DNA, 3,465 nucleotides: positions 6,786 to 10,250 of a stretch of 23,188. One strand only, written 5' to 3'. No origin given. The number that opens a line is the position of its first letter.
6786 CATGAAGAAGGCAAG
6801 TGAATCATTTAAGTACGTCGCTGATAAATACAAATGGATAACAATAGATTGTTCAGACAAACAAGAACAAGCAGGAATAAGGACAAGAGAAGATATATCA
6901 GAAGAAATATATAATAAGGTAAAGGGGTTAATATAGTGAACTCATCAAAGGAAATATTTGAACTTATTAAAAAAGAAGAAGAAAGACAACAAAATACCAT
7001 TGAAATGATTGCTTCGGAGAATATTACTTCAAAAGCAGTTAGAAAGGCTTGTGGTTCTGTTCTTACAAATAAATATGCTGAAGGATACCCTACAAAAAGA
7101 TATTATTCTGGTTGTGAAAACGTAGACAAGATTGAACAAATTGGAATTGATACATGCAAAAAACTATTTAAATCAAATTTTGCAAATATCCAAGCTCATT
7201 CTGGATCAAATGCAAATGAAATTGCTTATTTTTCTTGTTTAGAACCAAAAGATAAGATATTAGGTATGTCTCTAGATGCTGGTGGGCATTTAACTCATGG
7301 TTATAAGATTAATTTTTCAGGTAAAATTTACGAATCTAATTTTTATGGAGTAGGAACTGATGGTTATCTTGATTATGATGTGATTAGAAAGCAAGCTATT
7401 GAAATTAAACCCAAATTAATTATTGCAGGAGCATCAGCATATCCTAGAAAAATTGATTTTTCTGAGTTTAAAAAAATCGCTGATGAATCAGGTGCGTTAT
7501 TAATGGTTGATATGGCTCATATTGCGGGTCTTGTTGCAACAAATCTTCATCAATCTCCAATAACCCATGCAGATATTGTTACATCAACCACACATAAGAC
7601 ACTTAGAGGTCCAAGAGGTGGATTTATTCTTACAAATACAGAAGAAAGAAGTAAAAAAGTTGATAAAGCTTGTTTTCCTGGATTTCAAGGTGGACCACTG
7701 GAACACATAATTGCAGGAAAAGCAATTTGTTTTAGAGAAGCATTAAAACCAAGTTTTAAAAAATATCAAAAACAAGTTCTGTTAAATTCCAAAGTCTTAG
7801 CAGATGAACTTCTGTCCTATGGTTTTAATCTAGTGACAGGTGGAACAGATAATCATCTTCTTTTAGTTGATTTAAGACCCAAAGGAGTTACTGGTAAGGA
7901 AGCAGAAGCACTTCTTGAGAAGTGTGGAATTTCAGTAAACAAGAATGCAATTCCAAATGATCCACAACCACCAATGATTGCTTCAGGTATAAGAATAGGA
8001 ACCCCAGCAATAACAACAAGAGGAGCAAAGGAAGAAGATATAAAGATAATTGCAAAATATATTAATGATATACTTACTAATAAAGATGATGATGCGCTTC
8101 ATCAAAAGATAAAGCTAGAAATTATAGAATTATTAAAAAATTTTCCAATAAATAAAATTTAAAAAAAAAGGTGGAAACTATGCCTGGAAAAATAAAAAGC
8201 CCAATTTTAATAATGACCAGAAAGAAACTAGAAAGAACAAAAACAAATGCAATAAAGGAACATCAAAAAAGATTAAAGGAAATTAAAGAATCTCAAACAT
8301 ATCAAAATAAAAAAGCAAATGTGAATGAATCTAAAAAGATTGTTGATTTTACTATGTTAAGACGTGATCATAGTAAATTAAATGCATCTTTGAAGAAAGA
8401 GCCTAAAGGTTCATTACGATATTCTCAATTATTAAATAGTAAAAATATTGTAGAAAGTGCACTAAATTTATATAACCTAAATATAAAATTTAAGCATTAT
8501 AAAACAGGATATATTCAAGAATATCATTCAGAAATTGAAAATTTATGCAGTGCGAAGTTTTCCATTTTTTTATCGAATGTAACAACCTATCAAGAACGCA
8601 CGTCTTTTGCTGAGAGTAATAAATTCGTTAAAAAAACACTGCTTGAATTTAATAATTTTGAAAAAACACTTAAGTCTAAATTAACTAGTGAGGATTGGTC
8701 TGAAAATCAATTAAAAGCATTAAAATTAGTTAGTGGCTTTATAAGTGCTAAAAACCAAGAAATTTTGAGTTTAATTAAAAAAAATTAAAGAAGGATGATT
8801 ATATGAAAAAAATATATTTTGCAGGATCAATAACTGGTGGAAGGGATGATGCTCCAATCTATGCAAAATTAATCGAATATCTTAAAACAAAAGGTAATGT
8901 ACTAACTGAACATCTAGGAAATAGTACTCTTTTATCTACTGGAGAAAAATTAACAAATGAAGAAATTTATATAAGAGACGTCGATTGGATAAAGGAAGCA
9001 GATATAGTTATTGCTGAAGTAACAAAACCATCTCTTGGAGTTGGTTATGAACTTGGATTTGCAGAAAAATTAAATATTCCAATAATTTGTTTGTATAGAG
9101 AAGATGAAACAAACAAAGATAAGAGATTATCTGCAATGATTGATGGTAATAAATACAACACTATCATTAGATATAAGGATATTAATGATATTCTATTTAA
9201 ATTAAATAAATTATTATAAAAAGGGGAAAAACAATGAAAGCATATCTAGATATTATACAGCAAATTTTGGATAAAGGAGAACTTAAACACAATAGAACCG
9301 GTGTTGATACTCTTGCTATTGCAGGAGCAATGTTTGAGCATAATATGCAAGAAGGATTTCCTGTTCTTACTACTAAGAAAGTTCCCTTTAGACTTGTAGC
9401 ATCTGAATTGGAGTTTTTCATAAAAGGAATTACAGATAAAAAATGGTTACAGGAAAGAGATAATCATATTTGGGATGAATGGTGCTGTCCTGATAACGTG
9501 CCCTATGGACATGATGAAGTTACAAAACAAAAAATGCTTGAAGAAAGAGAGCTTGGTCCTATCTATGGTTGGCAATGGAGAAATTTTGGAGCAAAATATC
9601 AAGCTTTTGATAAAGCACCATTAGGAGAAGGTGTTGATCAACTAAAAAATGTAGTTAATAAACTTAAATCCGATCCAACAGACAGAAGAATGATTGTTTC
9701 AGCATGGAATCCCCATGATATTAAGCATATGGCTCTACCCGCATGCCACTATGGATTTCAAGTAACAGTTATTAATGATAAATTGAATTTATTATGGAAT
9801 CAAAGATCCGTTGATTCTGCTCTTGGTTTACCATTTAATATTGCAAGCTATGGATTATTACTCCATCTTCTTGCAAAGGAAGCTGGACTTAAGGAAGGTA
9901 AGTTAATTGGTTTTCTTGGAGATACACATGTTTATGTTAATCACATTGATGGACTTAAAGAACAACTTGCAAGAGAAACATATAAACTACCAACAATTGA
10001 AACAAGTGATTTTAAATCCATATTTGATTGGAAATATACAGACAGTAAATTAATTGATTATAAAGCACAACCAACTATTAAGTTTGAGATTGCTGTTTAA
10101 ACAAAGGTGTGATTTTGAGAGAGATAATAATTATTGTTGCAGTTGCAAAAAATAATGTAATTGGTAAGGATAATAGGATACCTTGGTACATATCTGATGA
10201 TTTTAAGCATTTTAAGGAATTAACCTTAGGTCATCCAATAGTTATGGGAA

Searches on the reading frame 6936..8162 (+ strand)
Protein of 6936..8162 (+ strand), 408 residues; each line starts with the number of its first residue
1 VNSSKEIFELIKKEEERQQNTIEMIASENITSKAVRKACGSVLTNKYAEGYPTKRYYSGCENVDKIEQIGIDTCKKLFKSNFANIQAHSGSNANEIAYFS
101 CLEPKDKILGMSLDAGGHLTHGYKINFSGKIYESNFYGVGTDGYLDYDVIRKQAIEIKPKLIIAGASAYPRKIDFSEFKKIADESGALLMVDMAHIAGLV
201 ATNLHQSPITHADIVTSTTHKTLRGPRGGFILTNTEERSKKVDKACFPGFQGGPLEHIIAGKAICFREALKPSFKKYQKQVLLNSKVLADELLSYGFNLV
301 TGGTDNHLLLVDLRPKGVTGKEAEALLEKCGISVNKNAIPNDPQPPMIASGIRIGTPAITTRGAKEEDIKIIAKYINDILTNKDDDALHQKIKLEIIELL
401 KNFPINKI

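Call 8: search_protein_families(library=pfam, proteins=[window:6936-8162:+])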
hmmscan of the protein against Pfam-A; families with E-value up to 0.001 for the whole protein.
window:6936-8162:+ (408 aa): 2 families
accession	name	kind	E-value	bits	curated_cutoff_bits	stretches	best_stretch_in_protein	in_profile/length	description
PF00464.25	SHMT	-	4.8e-157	523.1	27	1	3-376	4-399/399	Serine hydroxymethyltransferase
PF00155.27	Aminotran_1_2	-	6.7e-06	26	19.7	1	175-358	165-348/361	Aminotransferase class I and II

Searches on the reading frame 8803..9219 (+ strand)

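Call 8: search_protein_families(library=pfam, proteins=[window:8803-9219:+])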
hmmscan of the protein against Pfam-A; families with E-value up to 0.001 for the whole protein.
window:8803-9219:+ (138 aa): 1 family
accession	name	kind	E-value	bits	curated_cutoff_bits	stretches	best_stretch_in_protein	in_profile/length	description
PF05014.21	Nuc_deoxyrib_tr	-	1.1e-16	61.5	28.8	1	4-104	1-109/117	Nucleoside 2-deoxyribosyltransferase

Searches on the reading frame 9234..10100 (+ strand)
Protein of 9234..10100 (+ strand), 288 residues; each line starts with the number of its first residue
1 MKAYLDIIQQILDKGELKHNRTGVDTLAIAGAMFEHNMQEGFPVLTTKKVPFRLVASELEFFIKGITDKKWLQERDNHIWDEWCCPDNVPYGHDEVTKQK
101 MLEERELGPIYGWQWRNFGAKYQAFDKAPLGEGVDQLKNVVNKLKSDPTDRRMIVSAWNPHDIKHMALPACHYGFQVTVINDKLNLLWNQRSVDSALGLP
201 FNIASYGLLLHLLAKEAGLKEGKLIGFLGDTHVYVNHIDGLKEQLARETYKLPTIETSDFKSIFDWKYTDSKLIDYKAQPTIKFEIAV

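Call 8: search_protein_families(library=pfam, proteins=[window:9234-10100:+])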
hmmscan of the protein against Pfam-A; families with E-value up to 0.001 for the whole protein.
window:9234-10100:+ (288 aa): 1 family
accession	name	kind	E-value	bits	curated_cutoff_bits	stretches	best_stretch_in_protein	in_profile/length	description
PF00303.24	Thymidylat_synt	-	4.6e-95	318.2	24.3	1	2-288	1-266/266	Thymidylate synthase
